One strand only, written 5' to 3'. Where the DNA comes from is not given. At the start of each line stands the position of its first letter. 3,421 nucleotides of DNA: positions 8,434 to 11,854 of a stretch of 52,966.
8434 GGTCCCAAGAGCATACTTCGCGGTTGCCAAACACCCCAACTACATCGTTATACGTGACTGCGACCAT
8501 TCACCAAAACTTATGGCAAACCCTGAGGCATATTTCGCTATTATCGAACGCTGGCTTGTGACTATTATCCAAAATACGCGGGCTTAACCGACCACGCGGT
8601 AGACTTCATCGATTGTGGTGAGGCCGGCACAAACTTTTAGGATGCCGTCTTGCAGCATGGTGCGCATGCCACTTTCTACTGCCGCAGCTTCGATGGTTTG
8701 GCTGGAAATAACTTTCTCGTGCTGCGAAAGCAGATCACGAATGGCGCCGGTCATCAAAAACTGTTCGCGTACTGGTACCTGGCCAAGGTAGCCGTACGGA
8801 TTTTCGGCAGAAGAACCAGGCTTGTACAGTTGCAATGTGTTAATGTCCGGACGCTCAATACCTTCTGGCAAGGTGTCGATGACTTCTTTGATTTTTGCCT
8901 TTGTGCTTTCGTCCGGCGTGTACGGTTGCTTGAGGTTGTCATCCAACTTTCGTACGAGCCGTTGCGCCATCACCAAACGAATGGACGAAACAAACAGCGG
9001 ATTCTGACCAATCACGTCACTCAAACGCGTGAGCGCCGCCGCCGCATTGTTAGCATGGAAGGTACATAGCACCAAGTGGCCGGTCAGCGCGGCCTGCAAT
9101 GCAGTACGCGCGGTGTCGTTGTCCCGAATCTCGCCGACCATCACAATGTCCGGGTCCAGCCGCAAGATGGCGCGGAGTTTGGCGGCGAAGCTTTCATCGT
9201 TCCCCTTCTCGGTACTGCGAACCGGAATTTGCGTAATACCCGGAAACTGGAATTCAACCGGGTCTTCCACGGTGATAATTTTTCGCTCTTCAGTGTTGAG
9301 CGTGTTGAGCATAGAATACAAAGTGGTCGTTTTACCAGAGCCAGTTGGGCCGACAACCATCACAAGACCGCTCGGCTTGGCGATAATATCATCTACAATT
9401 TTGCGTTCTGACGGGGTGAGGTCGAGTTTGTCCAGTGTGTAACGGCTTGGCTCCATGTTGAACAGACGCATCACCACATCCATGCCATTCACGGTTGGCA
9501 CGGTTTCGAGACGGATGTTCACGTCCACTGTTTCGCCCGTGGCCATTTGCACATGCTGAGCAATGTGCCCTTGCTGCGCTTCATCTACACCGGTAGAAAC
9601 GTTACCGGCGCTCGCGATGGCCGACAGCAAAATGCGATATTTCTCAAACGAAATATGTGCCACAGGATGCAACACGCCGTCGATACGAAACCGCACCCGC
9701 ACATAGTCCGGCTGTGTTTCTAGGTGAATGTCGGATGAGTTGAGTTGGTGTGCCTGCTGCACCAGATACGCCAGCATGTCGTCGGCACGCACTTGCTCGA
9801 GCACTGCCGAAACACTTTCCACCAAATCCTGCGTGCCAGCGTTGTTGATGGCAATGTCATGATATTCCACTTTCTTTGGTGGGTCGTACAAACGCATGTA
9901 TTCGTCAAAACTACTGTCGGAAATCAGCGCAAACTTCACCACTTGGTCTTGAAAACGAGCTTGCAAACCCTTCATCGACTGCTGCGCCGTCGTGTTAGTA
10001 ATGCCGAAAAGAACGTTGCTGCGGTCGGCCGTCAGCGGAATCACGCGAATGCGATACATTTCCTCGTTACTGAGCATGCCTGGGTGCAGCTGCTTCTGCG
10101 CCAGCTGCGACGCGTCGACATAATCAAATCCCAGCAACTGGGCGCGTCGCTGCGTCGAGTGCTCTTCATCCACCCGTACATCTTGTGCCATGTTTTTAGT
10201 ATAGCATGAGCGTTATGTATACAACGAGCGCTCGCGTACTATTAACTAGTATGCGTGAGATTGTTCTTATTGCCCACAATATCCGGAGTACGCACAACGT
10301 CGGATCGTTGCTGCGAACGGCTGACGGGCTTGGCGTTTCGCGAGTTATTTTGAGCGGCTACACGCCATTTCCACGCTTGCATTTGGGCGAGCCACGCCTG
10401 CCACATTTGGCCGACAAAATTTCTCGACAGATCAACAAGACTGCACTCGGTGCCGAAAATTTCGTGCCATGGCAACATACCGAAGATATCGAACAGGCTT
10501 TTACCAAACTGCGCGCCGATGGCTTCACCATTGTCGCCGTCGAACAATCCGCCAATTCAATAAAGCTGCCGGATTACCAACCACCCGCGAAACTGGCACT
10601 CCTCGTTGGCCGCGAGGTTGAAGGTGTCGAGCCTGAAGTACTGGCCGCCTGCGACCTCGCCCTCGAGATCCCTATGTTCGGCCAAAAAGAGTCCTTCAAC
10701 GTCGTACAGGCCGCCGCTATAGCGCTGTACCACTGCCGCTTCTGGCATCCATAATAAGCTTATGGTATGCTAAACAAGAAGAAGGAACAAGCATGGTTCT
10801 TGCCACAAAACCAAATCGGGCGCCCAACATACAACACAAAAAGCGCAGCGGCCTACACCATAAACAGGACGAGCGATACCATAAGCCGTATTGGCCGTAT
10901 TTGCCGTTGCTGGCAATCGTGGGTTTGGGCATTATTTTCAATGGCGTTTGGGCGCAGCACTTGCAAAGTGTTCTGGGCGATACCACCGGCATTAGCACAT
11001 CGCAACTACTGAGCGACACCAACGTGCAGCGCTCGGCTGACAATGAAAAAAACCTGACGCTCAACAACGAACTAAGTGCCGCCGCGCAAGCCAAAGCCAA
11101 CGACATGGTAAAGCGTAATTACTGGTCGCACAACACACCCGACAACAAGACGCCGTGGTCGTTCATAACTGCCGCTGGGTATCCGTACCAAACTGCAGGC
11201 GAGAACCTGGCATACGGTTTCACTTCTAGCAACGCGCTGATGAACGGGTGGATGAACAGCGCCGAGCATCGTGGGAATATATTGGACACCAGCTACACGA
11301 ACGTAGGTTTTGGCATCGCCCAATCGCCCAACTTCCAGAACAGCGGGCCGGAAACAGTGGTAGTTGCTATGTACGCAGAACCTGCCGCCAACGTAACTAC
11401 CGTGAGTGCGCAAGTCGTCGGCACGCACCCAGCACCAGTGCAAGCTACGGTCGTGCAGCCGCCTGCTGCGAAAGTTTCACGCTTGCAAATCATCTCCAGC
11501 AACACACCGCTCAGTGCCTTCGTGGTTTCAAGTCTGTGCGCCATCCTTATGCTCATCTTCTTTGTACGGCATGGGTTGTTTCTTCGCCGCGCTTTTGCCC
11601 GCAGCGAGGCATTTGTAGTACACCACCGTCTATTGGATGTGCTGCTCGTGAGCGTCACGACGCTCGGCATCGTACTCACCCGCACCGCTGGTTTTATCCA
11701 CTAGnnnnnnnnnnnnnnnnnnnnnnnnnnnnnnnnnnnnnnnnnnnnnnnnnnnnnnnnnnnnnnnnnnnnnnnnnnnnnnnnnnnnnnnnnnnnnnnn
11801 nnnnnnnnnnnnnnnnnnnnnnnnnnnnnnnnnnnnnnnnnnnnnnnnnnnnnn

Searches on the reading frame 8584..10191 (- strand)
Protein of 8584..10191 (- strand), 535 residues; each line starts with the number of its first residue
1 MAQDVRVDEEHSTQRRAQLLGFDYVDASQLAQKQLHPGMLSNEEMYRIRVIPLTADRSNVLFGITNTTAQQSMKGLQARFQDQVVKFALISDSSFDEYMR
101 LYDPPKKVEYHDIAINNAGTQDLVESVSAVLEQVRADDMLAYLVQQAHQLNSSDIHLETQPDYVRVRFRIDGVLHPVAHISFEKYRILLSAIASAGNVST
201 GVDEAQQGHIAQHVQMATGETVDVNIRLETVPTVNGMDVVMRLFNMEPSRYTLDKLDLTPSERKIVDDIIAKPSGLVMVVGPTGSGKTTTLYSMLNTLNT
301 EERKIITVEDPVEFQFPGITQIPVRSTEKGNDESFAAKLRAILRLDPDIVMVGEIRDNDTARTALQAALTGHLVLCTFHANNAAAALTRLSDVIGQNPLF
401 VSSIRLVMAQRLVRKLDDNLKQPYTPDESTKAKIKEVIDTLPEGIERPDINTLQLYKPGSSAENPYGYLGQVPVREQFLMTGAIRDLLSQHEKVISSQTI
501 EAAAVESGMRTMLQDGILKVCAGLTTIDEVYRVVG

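Call 95: search_protein_families(library=pfam, proteins=[window:8584-10191:-], max_evalue=0.0001)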
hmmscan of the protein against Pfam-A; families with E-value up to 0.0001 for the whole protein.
window:8584-10191:- (535 aa): 2 families
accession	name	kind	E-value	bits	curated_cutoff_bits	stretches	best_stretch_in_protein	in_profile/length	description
PF00437.27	T2SSE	-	1.2e-87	294.5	24.9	1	140-532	12-370/370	Type II/IV secretion system protein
PF13401.12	AAA_22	-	3.8e-05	24.5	27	0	274-313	5-44/130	AAA domain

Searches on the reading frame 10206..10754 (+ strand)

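Call 95: search_protein_families(library=pfam, proteins=[window:10206-10754:+], max_evalue=0.0001)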
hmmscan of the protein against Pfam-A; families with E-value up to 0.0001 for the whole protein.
window:10206-10754:+ (182 aa): 1 family
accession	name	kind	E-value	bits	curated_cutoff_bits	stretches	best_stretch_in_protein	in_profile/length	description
PF00588.24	SpoU_methylase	-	3.1e-32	112.1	29.7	1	19-175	2-142/142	SpoU rRNA Methylase family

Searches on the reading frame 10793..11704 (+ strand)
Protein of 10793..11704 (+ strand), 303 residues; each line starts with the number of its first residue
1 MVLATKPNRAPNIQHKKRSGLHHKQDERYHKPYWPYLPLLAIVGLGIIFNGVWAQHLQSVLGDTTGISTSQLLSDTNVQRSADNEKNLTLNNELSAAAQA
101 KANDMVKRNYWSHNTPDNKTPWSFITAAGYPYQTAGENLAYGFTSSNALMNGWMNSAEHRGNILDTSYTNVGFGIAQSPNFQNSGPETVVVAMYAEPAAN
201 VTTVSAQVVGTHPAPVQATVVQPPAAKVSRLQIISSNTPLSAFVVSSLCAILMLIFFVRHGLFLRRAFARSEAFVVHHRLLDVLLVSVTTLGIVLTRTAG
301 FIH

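Call 95: search_protein_families(library=pfam, proteins=[window:10793-11704:+], max_evalue=0.0001)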
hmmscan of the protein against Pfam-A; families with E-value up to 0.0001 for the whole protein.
window:10793-11704:+ (303 aa): 1 family
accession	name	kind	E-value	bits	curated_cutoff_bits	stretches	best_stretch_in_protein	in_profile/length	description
PF00188.32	CAP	-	1.1e-20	75.1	21.1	1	74-193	2-116/117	Cysteine-rich secretory protein family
